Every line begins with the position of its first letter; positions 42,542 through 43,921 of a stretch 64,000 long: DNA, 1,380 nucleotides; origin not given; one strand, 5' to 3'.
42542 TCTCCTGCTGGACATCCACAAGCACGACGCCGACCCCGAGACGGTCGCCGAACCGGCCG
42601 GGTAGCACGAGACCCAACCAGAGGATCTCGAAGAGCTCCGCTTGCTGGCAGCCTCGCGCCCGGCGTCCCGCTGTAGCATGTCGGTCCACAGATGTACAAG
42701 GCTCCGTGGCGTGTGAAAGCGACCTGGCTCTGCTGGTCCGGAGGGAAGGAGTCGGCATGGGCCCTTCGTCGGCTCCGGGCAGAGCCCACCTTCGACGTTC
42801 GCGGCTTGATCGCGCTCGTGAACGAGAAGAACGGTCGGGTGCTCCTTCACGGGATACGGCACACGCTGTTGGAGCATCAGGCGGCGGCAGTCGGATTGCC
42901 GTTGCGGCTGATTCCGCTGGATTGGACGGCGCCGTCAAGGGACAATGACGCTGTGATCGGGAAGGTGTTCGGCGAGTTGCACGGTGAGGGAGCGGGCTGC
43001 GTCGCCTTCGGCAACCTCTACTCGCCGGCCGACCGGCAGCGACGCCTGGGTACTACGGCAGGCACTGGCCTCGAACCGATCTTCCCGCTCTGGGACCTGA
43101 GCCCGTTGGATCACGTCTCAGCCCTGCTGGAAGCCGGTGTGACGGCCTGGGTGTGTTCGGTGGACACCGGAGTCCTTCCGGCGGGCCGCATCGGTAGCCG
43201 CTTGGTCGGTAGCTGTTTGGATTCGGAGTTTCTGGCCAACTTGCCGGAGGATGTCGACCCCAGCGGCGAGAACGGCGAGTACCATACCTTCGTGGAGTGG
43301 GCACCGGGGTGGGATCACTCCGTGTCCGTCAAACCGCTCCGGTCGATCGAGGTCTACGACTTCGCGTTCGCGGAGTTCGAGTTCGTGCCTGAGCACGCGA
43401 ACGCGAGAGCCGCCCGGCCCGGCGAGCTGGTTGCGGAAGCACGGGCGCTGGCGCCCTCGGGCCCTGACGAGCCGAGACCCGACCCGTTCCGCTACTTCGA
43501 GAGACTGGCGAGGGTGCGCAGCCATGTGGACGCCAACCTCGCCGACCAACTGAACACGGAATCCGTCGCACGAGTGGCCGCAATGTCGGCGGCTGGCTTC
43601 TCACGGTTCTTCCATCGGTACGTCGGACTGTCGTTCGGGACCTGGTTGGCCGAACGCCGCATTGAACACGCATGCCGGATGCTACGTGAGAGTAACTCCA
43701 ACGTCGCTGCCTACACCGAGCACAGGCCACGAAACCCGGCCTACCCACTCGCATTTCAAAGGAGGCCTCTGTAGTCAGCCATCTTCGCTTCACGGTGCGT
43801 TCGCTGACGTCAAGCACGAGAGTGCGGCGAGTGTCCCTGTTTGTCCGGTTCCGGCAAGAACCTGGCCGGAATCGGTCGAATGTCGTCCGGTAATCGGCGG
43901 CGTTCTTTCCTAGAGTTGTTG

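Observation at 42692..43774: PP-loop ATP pyrophosphatase (DUF71/Dph6-like) fused to an AraC-type HTH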

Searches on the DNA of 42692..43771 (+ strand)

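Call 49: search_rna_families(sources=[L015, L016, L017, L018, L019, L020, L022], threshold=gathering)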
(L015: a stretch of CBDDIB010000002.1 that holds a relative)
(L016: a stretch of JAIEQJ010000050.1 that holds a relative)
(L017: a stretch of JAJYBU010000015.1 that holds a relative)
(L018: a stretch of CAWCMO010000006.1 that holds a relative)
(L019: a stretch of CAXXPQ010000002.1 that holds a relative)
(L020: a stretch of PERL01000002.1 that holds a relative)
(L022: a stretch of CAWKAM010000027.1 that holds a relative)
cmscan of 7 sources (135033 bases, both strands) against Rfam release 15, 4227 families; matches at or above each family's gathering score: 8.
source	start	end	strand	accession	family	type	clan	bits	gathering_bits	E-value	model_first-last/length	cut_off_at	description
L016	4833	5052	+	RF00174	Cobalamin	Cis-reg; riboswitch;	CL00101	118.2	31.5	1.1e-28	1-189/189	no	Cobalamin riboswitch aptamer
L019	2045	2143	+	RF00169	Bacteria_small_SRP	Gene;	CL00003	70.1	40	3.3e-13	1-97/97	no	Bacterial small signal recognition particle RNA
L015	15993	16063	-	RF00005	tRNA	Gene; tRNA;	CL00001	66.1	29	8e-12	1-71/71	no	tRNA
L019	1120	1193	+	RF00005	tRNA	Gene; tRNA;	CL00001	65.8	29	9.5e-12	1-71/71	no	tRNA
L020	15356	15477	+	RF02356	BjrC1505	Gene; sRNA;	-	61.3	50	1e-08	1-140/140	no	Alphaproteobacterial sRNA BjrC1505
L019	1748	1833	+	RF00005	tRNA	Gene; tRNA;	CL00001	60.6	29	2.6e-10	1-71/71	no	tRNA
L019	1904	1991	+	RF00005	tRNA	Gene; tRNA;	CL00001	55.4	29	7e-09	1-71/71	no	tRNA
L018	12428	12514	+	RF00005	tRNA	Gene; tRNA;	CL00001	55.3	29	7.4e-09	1-71/71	no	tRNA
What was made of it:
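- Tried and rejected: Only one of seven stand-alone loci has one (call 49).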
